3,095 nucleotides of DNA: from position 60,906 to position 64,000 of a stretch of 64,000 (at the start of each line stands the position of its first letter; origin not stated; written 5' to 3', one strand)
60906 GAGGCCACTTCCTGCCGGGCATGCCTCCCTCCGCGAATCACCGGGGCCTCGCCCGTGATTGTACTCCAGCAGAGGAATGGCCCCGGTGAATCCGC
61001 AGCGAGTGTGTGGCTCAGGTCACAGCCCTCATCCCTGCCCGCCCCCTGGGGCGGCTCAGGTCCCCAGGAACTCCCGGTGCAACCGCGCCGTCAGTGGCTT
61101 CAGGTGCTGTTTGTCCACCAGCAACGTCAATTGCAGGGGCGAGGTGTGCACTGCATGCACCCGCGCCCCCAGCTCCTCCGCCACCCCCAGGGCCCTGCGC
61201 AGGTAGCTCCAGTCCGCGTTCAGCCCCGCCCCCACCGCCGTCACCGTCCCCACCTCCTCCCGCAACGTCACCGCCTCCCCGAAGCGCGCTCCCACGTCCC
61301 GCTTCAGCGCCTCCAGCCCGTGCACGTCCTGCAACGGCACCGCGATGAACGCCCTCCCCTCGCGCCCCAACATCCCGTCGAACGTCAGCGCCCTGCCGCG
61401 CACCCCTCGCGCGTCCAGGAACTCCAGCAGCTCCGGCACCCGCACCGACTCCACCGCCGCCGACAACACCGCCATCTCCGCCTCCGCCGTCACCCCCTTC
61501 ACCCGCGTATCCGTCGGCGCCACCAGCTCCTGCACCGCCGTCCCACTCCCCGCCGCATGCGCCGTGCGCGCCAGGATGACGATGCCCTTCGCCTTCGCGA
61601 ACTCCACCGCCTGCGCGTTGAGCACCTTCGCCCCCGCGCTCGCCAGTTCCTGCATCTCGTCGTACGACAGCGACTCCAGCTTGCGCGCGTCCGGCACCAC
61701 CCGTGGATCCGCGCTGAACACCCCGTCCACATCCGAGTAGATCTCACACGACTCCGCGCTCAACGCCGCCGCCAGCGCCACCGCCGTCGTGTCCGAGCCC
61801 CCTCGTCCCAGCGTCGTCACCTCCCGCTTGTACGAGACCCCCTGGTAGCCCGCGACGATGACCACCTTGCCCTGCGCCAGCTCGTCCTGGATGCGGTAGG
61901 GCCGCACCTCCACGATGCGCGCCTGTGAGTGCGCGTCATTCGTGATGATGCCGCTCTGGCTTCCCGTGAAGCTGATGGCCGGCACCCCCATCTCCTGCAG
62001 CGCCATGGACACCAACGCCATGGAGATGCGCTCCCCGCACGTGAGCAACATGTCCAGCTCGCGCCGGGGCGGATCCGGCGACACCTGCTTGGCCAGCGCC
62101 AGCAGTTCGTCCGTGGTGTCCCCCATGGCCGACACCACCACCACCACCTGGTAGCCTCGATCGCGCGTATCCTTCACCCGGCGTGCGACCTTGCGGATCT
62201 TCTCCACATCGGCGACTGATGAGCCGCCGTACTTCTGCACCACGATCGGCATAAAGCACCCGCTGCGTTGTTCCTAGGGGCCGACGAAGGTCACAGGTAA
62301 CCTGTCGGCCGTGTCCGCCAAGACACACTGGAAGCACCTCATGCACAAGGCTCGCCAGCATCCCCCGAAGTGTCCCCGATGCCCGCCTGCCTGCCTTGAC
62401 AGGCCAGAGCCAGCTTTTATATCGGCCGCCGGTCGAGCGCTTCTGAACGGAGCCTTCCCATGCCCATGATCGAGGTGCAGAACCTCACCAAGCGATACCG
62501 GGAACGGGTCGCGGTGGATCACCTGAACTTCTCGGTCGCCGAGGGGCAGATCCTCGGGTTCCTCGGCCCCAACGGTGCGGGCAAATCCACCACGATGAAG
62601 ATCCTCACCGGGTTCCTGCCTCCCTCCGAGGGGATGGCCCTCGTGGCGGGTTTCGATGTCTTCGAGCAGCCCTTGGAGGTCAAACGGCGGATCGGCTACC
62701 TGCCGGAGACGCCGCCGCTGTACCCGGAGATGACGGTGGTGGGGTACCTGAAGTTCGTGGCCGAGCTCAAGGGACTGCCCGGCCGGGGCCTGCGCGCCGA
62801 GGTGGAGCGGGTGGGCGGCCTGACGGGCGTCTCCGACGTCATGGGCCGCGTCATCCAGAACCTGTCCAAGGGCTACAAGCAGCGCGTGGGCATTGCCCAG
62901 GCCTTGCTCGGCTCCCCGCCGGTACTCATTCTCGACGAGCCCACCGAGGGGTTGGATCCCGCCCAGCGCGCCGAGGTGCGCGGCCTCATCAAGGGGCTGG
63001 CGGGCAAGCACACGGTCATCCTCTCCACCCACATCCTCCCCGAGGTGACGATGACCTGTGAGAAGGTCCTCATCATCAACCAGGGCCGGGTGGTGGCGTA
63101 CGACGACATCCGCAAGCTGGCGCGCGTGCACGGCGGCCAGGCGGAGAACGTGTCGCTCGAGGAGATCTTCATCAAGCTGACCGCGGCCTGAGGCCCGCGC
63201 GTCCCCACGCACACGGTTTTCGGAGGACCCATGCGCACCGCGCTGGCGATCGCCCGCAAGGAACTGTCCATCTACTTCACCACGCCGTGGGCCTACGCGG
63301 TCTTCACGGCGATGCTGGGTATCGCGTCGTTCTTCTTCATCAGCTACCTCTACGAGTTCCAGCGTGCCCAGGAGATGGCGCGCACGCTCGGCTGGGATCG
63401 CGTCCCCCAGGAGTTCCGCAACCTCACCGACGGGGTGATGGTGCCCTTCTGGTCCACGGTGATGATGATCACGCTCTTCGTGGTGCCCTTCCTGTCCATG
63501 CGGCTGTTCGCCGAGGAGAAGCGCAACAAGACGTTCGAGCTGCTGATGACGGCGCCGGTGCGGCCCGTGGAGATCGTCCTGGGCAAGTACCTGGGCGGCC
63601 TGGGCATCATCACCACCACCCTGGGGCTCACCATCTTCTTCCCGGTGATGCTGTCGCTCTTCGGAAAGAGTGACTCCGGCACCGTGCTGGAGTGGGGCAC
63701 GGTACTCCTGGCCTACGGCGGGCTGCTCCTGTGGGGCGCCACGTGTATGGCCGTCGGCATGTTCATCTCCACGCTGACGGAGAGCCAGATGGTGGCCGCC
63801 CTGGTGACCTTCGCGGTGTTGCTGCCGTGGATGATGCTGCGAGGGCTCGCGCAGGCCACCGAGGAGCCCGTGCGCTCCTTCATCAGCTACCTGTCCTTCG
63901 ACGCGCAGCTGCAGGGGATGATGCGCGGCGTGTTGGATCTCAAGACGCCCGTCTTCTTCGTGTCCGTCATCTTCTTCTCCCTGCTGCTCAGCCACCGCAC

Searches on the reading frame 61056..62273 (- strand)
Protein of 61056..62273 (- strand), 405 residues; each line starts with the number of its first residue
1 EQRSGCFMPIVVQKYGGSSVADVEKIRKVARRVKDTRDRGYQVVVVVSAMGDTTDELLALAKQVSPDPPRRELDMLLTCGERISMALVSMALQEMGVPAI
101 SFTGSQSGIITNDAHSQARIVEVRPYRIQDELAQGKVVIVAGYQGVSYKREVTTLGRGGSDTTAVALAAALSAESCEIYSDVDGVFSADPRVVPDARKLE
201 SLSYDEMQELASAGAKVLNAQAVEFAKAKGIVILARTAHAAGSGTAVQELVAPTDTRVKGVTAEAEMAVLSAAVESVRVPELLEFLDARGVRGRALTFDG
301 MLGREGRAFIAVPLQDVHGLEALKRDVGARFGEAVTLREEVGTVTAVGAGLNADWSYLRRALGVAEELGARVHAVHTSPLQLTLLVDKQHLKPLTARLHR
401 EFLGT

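Call 31: search_protein_families(library=pfam, proteins=[window:61056-62273:-], max_evalue=0.0001)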
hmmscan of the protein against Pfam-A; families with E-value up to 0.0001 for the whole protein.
window:61056-62273:- (405 aa): 1 family
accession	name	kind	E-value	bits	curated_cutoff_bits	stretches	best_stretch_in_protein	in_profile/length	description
PF00696.33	AA_kinase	-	5.7e-55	187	24.9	1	10-232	2-229/234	Amino acid kinase family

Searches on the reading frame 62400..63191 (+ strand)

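Call 31: search_protein_families(library=pfam, proteins=[window:62400-63191:+], max_evalue=0.0001)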
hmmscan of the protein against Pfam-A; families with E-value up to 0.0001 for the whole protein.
window:62400-63191:+ (263 aa): 2 families
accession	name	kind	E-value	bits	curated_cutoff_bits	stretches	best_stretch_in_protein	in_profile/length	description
PF00005.33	ABC_tran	-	9.4e-29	101.2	25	1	40-182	2-136/137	ABC transporter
PF13304.12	AAA_21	-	1.9e-12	48.3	27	1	151-214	234-300/304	AAA domain, putative AbiEii toxin, Type IV TA system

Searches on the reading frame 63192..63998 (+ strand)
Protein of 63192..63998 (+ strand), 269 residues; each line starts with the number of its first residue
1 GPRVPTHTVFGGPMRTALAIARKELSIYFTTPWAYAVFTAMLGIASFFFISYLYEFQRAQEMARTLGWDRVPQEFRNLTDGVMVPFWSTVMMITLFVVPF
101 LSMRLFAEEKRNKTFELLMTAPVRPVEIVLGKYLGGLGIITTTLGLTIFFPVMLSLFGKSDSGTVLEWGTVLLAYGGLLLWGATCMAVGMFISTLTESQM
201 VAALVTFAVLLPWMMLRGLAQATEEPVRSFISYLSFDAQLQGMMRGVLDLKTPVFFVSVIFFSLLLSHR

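Call 31: search_protein_families(library=pfam, proteins=[window:63192-63998:+], max_evalue=0.0001)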
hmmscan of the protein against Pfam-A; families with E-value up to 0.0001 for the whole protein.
window:63192-63998:+ (269 aa): 5 families
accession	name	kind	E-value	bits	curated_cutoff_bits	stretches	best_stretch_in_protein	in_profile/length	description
PF12679.13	ABC2_membrane_2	-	2.2e-14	53.9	27.2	1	19-225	2-212/283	ABC-2 family transporter protein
PF12698.13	ABC2_membrane_3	-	5.8e-13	49.1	31.6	1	85-243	166-315/347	ABC-2 family transporter protein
PF01061.29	ABC2_membrane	-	4.9e-11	43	26.9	1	19-236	5-198/211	ABC-2 type transporter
PF13346.12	ABC2_membrane_5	-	5.5e-08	33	25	1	89-267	38-200/205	ABC-2 family transporter protein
PF12730.13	ABC2_membrane_4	-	1e-07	32.5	27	1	84-209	50-175/179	ABC-2 family transporter protein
